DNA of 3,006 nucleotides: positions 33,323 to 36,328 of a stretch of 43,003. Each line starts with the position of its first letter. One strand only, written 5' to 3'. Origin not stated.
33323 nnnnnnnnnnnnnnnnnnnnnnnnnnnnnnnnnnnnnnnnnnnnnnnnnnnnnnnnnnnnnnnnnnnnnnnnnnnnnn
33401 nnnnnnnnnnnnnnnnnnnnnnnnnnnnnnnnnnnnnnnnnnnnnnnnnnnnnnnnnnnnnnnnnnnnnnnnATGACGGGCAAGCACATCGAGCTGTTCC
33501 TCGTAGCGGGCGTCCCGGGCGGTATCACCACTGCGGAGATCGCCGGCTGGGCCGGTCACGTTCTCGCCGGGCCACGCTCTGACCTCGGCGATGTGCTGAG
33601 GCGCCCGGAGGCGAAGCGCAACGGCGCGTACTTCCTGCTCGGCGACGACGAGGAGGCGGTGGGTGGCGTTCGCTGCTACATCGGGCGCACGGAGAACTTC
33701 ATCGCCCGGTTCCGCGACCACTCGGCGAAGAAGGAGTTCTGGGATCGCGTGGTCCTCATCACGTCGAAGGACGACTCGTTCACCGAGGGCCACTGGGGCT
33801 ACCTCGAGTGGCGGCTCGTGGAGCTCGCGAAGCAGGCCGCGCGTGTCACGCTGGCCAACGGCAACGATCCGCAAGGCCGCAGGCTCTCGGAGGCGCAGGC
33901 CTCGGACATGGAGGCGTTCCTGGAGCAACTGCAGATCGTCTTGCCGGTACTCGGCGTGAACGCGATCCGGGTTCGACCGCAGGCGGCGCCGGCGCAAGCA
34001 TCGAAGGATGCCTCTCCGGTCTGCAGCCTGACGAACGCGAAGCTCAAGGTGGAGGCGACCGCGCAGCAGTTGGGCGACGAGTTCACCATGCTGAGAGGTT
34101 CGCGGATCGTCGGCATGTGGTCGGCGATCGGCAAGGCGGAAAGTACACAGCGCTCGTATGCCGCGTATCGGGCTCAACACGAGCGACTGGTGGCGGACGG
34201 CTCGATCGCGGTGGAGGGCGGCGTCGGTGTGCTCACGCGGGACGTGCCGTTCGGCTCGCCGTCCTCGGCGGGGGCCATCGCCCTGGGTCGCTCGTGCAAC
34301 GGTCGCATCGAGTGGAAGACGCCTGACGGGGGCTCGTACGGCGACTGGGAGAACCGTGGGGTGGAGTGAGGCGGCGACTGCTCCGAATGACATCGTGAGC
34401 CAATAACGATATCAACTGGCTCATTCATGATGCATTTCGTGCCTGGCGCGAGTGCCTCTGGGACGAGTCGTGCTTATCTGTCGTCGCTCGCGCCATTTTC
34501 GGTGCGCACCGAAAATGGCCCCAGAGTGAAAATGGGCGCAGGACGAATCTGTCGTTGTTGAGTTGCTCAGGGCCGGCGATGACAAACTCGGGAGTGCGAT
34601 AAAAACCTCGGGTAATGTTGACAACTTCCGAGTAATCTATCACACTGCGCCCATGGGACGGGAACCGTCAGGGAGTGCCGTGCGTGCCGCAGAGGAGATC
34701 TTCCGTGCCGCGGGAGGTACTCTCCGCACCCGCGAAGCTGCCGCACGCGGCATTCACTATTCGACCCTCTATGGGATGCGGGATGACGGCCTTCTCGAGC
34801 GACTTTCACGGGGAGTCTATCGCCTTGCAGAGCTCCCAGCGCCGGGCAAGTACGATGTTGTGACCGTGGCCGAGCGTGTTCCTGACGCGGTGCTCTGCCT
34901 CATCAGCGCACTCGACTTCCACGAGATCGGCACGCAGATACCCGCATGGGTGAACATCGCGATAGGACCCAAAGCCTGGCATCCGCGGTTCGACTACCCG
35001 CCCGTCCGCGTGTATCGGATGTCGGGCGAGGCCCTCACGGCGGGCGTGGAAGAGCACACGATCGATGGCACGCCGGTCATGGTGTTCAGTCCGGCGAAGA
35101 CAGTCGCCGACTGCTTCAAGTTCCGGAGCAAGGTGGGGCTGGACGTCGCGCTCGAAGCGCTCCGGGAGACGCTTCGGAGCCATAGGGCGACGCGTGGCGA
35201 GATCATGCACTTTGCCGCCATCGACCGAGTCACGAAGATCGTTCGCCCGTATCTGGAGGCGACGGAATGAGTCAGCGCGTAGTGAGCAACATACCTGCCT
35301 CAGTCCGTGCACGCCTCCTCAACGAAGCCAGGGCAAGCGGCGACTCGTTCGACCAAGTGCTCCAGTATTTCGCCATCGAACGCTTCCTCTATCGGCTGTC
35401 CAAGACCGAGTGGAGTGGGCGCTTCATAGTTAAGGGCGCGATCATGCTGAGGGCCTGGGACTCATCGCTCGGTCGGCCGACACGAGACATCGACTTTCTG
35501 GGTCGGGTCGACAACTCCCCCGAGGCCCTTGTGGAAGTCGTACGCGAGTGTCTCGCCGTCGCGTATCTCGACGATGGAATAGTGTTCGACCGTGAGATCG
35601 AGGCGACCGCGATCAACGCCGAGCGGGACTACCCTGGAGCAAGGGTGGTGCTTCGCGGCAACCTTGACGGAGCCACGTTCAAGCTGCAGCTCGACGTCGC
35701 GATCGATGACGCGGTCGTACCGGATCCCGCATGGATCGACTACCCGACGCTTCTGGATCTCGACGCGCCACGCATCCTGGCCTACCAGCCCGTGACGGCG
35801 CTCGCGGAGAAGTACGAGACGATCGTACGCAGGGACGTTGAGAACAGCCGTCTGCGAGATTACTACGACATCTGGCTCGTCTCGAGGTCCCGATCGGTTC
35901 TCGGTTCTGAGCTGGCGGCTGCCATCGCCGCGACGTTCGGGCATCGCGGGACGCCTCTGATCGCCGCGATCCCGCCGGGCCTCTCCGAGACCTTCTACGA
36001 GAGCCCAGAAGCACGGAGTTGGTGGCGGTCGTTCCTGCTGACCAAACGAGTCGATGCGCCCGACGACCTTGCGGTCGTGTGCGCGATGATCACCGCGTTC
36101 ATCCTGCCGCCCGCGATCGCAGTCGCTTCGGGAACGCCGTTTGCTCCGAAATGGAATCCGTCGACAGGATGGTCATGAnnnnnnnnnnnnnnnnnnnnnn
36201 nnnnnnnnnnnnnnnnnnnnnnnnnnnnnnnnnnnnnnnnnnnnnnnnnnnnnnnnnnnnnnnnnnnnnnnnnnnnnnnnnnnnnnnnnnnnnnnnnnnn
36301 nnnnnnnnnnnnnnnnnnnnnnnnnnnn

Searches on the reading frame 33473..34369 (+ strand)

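Call 6: search_protein_families(library=pfam, proteins=[window:33473-34369:+], max_evalue=0.01)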
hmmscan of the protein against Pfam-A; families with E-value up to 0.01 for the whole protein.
window:33473-34369:+ (298 aa): 1 family
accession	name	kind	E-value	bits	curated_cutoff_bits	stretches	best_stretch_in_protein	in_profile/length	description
PF14267.11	DUF4357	-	6.6e-15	55.2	38.4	1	237-286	2-51/54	Domain of unknown function (DUF4357)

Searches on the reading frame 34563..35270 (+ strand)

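Call 6: search_protein_families(library=pfam, proteins=[window:34563-35270:+], max_evalue=0.01)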
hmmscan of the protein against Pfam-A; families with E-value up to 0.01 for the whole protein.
window:34563-35270:+ (235 aa): 1 family
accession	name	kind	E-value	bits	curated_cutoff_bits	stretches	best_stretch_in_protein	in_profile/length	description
PF13338.12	AbiEi_4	-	2.1e-10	41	25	1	44-89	4-49/49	Transcriptional regulator, AbiEi antitoxin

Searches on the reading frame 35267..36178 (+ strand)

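Call 6: search_protein_families(library=pfam, proteins=[window:35267-36178:+], max_evalue=0.01)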
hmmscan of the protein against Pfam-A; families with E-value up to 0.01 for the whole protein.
window:35267-36178:+ (303 aa): 1 family
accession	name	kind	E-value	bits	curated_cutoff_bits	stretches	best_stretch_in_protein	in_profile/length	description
PF08843.17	AbiEii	-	1.9e-35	123.3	22.5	1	39-266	1-229/238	Nucleotidyl transferase AbiEii toxin, Type IV TA system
